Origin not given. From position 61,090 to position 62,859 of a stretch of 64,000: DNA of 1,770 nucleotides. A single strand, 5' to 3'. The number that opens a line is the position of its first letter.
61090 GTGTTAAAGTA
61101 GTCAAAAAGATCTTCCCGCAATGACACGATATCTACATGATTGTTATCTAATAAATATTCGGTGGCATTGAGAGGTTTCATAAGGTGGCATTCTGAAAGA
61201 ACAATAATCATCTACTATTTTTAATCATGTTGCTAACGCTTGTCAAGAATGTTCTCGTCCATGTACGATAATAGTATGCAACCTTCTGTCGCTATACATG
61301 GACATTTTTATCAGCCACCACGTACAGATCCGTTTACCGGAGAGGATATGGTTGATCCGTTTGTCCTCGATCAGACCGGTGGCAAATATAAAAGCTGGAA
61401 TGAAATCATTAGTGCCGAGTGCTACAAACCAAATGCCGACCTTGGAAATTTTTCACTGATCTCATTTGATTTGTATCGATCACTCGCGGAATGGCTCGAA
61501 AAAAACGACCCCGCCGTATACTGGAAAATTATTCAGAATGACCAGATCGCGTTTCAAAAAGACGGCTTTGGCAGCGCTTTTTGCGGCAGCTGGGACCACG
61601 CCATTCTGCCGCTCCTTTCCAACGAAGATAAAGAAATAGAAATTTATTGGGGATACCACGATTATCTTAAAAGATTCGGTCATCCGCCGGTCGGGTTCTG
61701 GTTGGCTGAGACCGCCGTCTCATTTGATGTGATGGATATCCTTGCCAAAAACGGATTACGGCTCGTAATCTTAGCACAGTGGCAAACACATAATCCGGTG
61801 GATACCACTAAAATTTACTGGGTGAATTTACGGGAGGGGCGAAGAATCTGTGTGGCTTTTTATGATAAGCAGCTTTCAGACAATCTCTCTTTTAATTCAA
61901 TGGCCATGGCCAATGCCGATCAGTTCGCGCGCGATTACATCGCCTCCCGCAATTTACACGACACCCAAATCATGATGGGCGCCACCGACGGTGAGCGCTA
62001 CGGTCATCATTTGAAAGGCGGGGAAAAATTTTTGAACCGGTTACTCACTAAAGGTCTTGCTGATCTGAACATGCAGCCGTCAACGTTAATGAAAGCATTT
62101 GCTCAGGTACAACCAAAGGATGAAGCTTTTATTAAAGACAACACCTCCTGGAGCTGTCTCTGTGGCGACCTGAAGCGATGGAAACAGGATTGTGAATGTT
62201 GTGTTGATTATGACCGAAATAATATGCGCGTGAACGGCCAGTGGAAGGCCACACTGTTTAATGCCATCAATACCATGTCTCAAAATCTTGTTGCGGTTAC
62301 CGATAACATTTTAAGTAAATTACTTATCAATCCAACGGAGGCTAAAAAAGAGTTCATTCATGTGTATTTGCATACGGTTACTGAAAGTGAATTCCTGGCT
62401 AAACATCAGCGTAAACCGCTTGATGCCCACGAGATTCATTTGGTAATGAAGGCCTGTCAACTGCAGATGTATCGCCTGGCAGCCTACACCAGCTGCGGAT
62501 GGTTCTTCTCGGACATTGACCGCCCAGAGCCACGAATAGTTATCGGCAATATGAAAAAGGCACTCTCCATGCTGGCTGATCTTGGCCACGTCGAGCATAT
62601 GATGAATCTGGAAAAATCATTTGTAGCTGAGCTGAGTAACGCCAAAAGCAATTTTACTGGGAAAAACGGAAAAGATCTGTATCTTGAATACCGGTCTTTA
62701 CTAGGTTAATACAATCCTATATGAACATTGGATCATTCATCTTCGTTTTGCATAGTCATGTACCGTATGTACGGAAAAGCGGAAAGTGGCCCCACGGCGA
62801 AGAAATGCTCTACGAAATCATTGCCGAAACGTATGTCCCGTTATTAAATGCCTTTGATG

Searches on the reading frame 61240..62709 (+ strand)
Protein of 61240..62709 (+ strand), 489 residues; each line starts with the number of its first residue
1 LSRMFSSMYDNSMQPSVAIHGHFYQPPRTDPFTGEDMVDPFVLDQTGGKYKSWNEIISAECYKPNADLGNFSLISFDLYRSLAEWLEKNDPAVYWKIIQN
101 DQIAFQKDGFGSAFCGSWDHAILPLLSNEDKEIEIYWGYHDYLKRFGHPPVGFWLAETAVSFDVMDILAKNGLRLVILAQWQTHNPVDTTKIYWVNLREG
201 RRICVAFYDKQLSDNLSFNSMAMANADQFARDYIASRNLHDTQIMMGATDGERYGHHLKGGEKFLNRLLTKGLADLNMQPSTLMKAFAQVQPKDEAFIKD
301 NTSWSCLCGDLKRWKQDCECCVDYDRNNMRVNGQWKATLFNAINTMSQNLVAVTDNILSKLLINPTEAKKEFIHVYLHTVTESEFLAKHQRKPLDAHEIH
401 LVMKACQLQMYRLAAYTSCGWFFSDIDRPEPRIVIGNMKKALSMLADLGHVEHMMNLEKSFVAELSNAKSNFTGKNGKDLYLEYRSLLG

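Call 36: search_protein_families(library=pfam, proteins=[window:61240-62709:+], max_evalue=0.00001)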
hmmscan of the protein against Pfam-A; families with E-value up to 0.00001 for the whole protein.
window:61240-62709:+ (489 aa): 2 families
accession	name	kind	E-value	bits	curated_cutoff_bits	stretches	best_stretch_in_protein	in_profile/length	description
PF12055.13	DUF3536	-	2.5e-28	99.7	25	1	334-483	4-152/284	Domain of unknown function (DUF3536)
PF03065.20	Glyco_hydro_57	-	1.2e-19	71.2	21.2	1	72-294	70-286/291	Glycosyl hydrolase family 57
